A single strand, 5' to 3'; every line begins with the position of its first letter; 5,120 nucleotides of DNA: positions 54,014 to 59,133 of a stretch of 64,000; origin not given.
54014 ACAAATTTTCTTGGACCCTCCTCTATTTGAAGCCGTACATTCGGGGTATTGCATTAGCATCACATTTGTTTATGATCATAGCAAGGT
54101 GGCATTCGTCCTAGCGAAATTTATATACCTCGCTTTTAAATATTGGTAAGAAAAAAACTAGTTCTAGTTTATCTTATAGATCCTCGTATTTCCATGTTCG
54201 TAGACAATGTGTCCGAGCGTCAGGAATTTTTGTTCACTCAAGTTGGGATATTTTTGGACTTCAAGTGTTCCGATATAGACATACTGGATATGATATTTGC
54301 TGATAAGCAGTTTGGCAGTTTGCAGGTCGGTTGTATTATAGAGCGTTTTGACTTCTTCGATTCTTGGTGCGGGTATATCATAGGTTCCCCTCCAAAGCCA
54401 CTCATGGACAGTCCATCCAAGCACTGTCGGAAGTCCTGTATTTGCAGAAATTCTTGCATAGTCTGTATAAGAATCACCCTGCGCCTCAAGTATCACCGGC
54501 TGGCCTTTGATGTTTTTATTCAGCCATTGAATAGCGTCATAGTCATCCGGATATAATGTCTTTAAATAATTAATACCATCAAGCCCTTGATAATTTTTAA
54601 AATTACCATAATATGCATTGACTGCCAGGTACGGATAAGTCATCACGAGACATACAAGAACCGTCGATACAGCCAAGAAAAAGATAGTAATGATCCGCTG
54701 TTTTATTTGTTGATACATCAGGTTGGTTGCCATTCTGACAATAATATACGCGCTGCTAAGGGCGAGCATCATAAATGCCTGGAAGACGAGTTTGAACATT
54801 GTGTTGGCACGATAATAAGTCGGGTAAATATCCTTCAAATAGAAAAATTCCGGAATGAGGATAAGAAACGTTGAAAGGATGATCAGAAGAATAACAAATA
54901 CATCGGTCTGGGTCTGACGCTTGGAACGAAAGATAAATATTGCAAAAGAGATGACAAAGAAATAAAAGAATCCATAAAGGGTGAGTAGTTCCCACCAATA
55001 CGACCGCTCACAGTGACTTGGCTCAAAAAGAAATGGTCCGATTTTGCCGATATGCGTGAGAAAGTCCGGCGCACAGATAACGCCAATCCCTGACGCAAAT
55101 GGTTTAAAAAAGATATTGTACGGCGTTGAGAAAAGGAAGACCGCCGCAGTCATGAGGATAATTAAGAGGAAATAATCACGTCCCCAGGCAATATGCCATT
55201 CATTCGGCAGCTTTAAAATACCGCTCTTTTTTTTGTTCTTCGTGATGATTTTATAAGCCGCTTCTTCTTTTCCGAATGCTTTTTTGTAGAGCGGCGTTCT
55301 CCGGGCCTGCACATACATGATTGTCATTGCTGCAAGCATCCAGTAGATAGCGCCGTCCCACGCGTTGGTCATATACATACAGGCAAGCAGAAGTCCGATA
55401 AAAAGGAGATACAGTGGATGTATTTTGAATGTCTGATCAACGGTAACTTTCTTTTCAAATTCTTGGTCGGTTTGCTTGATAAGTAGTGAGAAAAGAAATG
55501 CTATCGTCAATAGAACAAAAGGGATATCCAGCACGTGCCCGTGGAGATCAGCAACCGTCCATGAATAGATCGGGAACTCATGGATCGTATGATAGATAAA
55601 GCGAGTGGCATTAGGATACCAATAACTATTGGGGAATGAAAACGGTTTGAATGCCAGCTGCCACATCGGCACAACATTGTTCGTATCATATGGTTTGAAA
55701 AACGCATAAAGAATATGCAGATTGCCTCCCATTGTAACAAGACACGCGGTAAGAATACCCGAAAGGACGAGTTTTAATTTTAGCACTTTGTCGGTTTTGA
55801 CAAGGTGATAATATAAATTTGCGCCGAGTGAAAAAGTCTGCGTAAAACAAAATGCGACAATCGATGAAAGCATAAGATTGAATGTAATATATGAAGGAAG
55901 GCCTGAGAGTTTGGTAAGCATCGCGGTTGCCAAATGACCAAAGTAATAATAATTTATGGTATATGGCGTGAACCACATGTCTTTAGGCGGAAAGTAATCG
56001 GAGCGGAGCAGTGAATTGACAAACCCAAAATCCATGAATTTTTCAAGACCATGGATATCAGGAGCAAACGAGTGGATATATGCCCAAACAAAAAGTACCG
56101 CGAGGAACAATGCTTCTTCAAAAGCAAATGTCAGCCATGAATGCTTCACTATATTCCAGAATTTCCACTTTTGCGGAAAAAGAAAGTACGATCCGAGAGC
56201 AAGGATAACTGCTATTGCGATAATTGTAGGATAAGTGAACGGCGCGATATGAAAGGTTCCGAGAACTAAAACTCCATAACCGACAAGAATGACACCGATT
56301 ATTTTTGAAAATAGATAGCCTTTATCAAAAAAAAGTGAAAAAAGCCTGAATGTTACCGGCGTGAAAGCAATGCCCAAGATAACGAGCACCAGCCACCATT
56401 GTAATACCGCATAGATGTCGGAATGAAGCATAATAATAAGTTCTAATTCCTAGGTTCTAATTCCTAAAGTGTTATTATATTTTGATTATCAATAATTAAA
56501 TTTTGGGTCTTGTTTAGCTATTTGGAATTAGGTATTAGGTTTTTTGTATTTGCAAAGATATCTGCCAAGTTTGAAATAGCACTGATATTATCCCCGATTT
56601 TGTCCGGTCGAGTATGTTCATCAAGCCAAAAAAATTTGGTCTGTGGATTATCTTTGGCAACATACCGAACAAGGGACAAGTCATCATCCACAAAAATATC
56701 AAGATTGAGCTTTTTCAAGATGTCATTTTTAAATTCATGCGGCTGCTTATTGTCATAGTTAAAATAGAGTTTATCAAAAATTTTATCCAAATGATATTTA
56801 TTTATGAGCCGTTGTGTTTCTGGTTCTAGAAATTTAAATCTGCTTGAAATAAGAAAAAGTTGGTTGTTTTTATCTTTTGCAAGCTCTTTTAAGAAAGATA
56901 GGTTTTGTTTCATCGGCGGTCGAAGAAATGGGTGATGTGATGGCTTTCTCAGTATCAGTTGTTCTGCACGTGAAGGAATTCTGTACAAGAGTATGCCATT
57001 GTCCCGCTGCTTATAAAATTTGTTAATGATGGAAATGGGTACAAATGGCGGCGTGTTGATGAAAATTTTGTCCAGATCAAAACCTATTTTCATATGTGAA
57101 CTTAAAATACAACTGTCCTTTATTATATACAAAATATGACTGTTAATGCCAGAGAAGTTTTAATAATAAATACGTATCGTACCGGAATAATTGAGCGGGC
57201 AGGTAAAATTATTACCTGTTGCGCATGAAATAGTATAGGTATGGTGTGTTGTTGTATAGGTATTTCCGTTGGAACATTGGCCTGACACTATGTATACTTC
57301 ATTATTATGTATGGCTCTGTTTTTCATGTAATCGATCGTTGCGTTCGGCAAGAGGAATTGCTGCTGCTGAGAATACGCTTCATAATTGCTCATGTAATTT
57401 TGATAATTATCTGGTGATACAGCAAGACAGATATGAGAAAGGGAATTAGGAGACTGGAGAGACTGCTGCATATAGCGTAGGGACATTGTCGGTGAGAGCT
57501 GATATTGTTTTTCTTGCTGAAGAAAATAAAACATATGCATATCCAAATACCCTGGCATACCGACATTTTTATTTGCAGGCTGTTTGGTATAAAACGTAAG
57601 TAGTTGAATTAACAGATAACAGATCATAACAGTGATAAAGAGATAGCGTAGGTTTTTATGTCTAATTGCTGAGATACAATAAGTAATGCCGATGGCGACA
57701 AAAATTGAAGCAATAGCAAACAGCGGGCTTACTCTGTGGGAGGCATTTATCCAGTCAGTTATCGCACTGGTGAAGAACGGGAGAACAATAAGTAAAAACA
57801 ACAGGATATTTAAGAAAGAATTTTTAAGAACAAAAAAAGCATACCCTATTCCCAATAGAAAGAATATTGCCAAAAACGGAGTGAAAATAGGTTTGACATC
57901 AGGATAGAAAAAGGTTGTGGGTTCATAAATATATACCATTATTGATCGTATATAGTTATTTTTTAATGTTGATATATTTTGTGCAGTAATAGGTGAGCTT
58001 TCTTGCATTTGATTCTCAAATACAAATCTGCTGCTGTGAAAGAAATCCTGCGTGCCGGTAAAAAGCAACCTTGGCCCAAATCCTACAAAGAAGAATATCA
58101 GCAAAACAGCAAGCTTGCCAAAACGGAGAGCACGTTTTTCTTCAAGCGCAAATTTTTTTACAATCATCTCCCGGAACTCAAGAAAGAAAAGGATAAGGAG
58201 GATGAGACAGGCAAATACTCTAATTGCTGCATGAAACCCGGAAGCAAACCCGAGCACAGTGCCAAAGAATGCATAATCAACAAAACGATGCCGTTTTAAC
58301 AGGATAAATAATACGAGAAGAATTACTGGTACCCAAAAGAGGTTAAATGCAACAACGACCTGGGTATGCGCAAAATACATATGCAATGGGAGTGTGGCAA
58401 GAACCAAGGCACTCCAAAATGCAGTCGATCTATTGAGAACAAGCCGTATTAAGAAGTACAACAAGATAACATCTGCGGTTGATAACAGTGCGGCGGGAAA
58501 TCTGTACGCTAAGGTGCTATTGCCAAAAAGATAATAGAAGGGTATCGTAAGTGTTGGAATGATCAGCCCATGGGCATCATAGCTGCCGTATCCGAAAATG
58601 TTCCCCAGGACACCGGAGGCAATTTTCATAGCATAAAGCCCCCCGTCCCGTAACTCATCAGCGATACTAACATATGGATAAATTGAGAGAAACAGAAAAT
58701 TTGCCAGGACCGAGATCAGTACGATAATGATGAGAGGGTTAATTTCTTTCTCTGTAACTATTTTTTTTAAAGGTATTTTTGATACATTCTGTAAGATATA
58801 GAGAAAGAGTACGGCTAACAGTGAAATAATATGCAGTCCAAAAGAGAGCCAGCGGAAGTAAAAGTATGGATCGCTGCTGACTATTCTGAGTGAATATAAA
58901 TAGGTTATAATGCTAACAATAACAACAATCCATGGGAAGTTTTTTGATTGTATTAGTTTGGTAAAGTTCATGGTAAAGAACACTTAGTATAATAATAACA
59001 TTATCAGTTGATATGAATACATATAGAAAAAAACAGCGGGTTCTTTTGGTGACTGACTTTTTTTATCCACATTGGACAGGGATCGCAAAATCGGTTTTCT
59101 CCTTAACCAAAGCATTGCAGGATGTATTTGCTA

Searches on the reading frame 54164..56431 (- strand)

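Call 50: search_protein_families(library=pfam, proteins=[window:54164-56431:-], max_evalue=0.00001)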
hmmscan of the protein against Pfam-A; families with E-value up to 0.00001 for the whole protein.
window:54164-56431:- (755 aa): 1 family
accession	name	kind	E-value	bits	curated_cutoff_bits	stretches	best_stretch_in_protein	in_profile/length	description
PF10060.15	DUF2298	-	1.4e-90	305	27.8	2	49-503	1-389/488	Uncharacterized membrane protein (DUF2298)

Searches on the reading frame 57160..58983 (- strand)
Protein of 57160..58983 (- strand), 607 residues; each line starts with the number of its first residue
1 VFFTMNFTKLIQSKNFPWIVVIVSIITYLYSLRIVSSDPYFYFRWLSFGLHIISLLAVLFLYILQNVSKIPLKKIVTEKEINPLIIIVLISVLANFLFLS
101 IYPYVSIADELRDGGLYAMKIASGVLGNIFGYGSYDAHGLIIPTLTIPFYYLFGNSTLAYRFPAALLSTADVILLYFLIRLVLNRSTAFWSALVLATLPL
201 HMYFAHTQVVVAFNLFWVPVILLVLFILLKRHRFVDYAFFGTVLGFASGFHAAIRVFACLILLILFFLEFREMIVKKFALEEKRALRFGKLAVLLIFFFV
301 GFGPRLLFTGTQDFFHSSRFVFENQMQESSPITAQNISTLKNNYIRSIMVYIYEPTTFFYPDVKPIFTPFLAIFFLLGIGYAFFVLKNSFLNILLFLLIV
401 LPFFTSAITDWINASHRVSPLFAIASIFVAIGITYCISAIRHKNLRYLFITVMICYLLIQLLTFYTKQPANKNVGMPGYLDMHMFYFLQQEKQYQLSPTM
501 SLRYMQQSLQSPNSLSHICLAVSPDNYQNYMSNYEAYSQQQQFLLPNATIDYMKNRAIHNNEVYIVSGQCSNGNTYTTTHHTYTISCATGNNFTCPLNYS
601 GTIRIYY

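Call 50: search_protein_families(library=pfam, proteins=[window:57160-58983:-], max_evalue=0.00001)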
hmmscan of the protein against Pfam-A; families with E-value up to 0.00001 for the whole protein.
window:57160-58983:- (607 aa): 1 family
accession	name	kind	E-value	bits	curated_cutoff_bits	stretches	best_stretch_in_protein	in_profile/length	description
PF13231.12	PMT_2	-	3.3e-09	37.6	26.1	1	148-277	12-141/160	Dolichyl-phosphate-mannose-protein mannosyltransferase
